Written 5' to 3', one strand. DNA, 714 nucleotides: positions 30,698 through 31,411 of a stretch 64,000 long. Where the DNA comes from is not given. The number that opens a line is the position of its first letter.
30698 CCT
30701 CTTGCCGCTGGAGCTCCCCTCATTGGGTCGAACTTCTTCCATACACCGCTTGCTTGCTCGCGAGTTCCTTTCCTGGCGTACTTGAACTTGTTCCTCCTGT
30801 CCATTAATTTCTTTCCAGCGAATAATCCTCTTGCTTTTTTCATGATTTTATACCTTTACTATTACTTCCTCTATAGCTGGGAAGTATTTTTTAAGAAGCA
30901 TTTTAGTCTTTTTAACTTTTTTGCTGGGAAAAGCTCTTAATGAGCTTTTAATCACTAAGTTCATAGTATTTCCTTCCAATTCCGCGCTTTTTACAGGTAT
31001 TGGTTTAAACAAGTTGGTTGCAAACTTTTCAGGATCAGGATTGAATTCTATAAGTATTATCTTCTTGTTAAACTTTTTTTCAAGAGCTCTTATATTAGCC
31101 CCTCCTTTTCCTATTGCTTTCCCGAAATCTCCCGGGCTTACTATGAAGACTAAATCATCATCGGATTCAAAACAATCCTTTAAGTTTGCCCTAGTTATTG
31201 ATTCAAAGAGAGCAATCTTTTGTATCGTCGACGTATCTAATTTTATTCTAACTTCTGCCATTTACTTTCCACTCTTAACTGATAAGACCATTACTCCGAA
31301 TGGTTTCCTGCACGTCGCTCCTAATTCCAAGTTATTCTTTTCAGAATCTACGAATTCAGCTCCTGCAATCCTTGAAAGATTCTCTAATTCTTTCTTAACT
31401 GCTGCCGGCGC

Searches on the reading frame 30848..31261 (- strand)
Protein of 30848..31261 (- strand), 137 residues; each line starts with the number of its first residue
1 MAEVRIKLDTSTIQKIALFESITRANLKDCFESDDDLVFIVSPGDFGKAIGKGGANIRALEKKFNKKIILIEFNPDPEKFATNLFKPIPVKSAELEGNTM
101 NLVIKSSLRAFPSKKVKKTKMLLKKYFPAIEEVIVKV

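Call 90: search_protein_families(library=pfam, proteins=[window:30848-31261:-], max_evalue=0.00001)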
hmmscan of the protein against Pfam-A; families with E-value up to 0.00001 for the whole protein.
window:30848-31261:- (137 aa): 2 families
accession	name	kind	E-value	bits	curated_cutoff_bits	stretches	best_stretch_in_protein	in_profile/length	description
PF13184.12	KH_5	-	3.2e-12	46.8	27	1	34-92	2-66/69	NusA-like KH domain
PF07650.23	KH_2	-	8e-06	26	22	0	17-70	5-60/78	KH domain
